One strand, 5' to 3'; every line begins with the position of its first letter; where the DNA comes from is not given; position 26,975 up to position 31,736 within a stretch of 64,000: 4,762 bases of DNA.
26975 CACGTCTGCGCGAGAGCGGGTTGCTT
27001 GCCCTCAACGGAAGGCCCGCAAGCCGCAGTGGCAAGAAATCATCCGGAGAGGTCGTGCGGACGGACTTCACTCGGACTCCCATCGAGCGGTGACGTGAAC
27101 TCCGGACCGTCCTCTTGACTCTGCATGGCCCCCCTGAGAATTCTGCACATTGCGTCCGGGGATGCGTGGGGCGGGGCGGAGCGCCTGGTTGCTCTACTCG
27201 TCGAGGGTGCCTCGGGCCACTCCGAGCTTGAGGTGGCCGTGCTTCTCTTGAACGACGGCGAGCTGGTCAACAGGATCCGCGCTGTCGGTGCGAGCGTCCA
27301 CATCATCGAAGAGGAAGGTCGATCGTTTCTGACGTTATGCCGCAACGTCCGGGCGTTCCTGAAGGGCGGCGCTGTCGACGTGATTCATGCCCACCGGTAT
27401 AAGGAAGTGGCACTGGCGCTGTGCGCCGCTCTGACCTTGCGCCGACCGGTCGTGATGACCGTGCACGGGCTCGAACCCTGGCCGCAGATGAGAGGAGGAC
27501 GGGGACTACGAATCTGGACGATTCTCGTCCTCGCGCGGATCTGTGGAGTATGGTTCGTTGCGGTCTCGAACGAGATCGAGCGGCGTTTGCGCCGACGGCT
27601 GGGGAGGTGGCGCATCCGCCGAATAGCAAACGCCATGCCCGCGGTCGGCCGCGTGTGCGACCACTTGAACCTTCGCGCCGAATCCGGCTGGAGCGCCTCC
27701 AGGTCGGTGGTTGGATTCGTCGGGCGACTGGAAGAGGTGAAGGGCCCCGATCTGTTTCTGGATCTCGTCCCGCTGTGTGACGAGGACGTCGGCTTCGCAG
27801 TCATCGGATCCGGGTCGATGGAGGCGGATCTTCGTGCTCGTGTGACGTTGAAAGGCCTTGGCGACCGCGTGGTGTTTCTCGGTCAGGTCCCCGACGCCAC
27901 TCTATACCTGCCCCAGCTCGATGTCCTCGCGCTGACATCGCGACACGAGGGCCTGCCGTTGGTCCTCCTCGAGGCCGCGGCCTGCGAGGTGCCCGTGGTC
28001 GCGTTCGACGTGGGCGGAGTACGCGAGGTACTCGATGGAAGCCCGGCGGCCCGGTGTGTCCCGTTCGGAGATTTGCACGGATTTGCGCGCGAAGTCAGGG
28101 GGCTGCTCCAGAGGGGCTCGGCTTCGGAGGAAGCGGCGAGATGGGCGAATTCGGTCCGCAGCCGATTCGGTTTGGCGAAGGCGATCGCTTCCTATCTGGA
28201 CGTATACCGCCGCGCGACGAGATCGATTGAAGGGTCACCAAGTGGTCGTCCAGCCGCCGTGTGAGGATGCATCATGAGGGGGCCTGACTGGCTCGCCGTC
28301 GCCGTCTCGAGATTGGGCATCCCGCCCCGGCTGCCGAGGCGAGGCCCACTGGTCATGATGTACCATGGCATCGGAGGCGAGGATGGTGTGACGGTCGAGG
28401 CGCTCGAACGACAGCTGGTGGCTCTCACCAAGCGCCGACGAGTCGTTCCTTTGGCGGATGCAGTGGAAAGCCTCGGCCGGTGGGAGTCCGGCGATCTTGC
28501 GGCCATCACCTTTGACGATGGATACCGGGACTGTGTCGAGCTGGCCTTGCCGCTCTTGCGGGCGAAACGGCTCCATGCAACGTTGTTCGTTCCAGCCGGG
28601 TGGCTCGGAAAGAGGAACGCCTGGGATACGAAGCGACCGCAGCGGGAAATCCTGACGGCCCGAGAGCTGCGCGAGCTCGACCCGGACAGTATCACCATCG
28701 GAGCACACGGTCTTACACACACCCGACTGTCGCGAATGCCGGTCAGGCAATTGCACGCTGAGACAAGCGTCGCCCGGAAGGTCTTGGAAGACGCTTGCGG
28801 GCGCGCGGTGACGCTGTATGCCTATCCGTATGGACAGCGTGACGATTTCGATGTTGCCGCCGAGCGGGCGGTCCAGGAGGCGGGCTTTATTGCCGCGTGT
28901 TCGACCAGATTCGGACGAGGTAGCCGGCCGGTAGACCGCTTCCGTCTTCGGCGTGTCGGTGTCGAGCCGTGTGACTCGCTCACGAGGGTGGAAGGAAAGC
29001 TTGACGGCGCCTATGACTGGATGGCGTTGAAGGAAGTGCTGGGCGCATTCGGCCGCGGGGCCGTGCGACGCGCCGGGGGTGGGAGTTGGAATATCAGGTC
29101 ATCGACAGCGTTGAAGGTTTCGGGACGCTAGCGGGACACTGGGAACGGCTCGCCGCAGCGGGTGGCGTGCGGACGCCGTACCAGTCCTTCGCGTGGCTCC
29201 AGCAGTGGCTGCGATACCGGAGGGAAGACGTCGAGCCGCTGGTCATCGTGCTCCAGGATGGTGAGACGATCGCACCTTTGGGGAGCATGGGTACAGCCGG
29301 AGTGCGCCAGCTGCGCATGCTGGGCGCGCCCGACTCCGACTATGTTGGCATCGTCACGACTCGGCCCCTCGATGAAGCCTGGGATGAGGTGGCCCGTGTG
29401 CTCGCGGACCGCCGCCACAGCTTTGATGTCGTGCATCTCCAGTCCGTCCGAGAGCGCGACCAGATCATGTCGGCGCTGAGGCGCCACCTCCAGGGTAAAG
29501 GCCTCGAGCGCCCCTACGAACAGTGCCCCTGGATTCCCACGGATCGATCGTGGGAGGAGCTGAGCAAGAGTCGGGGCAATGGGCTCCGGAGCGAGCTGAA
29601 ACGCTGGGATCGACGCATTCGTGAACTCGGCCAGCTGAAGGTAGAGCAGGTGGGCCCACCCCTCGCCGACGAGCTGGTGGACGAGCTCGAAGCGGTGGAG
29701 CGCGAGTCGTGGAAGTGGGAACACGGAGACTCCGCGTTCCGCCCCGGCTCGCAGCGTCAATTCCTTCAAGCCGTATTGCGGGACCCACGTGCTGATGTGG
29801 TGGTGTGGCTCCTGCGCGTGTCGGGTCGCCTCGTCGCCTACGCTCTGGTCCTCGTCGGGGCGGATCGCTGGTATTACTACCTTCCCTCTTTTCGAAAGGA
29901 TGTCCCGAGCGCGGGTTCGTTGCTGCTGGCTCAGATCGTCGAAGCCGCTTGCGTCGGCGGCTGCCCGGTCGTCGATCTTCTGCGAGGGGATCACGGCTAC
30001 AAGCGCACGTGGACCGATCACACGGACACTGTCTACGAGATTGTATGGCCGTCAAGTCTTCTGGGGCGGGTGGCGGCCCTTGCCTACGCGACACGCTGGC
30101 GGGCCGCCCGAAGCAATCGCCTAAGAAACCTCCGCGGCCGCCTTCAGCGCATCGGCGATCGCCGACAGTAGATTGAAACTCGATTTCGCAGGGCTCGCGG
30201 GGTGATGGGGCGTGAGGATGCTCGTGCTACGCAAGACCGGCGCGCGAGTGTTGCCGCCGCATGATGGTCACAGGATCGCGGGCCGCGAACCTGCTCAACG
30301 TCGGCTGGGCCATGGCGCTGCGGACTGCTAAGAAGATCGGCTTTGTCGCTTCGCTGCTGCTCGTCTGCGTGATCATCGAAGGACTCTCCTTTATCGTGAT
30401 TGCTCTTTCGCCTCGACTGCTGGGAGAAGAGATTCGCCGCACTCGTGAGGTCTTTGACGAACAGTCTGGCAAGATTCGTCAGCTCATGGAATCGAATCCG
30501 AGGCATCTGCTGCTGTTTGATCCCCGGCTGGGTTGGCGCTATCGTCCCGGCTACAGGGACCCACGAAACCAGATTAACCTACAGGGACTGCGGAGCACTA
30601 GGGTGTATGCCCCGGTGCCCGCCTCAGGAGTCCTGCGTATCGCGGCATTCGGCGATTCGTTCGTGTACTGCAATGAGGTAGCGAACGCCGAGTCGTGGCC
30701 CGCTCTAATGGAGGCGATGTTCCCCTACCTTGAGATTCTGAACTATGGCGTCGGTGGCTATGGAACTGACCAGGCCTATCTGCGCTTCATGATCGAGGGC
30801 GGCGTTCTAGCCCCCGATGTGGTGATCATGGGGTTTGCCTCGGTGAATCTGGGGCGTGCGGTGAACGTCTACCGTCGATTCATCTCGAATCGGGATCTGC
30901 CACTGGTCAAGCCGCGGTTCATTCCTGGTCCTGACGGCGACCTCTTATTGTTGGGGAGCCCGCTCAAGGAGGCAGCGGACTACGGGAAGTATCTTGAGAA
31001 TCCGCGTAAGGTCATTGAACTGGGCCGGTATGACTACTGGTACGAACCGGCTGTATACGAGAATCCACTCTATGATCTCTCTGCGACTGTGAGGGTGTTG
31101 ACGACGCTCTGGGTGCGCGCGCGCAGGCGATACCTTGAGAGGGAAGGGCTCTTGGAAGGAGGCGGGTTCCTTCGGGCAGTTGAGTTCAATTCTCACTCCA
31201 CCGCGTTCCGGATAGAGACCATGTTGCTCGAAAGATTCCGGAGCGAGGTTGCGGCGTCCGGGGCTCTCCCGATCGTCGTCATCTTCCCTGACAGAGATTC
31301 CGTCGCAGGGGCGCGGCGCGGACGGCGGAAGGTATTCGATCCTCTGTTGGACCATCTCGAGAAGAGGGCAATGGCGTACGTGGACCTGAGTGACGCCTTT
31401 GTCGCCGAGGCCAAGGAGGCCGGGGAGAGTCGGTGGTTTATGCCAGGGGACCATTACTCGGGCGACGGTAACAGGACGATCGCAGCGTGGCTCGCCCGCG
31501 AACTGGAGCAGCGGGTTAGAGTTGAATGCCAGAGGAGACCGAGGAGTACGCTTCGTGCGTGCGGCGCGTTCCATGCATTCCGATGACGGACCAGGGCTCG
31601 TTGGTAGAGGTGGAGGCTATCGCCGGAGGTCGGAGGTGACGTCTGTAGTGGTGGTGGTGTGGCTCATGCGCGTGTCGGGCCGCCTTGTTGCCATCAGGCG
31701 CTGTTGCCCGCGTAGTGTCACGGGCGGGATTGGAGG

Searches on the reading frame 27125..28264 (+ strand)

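Call 12: search_protein_families(library=ncbifam, proteins=[window:27125-28264:+], max_evalue=0.00001)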
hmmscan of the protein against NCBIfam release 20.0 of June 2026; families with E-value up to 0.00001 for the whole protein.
window:27125-28264:+ (379 aa): 20 families
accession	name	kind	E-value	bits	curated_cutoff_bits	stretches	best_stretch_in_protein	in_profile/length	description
TIGR03088.1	stp2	hypoth_equivalog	6.6e-26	91.2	409.05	1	15-363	13-372/374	TIGR03088 family PEP-CTERM/XrtA system glycosyltransferase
TIGR03999.1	thiol_BshA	equivalog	1e-20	74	273.7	1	225-364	233-373/375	N-acetyl-alpha-D-glucosaminyl L-malate synthase BshA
NF047684.1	TeichurnBiosyTuaC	equivalog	1e-16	60.9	550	1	182-349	208-374/391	teichuronic acid biosynthesis protein TuaC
TIGR04063.1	stp3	hypoth_equivalog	1.2e-16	60.6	442.05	1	182-364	203-395/397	TIGR04063 family PEP-CTERM/XrtA system glycosyltransferase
NF011726.0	PRK15179.1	equivalog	4.7e-16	58.2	733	1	84-361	401-691/694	Vi polysaccharide biosynthesis protein TviE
NF041876.1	EPS_EpsE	equivalog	1.3e-15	57.6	400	1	198-337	219-368/389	exopolysaccharide biosynthesis GT4 family glycosyltransferase EpsE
TIGR03449.1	mycothiol_MshA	equivalog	3.6e-15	55.8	462.5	1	182-365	209-404/406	D-inositol-3-phosphate glycosyltransferase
NF050063.1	ProtGlycPglJ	equivalog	9.3e-13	48.1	500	1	198-325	199-327/363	N-acetylgalactosamine-N,N'-diacetylbacillosaminyl-diphospho-undecaprenol 4-alpha-N-acetylgalactosaminyltransferase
NF038011.1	PelF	equivalog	2e-12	46.9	100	1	236-332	356-459/489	GT4 family glycosyltransferase PelF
TIGR02149.1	glgA_Coryne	subfamily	8.7e-12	44.8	302.4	1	83-316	83-335/391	glycogen synthase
NF050056.1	ProtGlycPglH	equivalog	1.3e-11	44.2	600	1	194-359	180-348/354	GalNAc-alpha-(1->4)-GalNAc-alpha-(1->3)-diNAcBac-PP-undecaprenol alpha-1,4-N-acetyl-D-galactosaminyltransferase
NF012034.0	PRK15490.1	equivalog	3e-11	42.4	813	1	223-358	431-556/578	Vi polysaccharide biosynthesis glycosyltransferase TviE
TIGR04047.1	MSMEG_0565_glyc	hypoth_equivalog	4.7e-10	39.1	259.85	1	241-363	250-373/373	MSMEG_0565 family glycosyltransferase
NF053787.1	GlcN_PG_synth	equivalog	8e-10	38.1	480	1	181-364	185-359/361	N-acetylglucosaminyl phosphatidylglycerol synthase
NF038298.1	EPS_HpsO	equivalog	2e-09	36.7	575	1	182-339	190-361/388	hormogonium polysaccharide biosynthesis glycosyltransferase HpsO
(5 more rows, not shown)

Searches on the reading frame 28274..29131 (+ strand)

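Call 13: search_protein_families(library=ncbifam, proteins=[window:28274-29131:+], max_evalue=0.00001)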
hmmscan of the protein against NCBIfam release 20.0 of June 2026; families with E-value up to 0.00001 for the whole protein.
window:28274-29131:+ (285 aa): 2 families
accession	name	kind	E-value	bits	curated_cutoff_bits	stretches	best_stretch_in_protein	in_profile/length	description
TIGR02764.1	spore_ybaN_pdaB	equivalog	1.3e-06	28.3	237.4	1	76-195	8-114/191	polysaccharide deacetylase family sporulation protein PdaB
TIGR04243.1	nodulat_NodB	equivalog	3.5e-06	26.7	240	1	77-191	5-107/197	chitooligosaccharide deacetylase NodB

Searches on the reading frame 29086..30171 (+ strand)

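Call 13: search_protein_families(library=ncbifam, proteins=[window:29086-30171:+], max_evalue=0.00001)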
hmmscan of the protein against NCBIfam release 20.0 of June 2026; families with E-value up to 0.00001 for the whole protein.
window:29086-30171:+ (361 aa): 0 families

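Call 36: search_protein_families(library=pfam, proteins=[window:29086-30171:+], max_evalue=0.001)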
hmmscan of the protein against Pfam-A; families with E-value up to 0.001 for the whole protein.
window:29086-30171:+ (361 aa): 1 family
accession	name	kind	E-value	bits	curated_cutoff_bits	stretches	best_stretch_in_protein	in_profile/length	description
PF13480.13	Acetyltransf_6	-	3.5e-22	79.5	22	1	168-307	4-143/143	Acetyltransferase (GNAT) domain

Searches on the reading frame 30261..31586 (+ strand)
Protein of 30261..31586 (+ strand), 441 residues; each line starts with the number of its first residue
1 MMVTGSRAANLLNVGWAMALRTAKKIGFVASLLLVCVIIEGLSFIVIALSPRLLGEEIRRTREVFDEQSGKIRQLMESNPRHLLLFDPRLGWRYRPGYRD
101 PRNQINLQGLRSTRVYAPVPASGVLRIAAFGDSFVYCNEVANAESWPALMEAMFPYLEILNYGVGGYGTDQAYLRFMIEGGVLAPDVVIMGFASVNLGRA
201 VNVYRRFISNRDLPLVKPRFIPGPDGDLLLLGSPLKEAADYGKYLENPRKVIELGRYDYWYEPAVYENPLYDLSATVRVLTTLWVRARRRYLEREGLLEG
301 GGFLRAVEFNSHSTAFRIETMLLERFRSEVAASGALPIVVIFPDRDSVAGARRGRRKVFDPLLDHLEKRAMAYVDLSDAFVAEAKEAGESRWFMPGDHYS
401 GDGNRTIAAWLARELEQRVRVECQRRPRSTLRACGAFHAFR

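Call 13: search_protein_families(library=ncbifam, proteins=[window:30261-31586:+], max_evalue=0.00001)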
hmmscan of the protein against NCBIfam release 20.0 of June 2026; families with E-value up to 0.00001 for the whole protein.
window:30261-31586:+ (441 aa): 0 families

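Call 36: search_protein_families(library=pfam, proteins=[window:30261-31586:+], max_evalue=0.001)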
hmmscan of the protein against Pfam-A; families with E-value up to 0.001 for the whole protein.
window:30261-31586:+ (441 aa): 1 family
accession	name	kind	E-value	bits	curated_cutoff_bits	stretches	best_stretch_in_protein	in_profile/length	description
PF13472.12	Lipase_GDSL_2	-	1.5e-06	29.3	32.9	1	129-202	1-80/178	GDSL-like Lipase/Acylhydrolase family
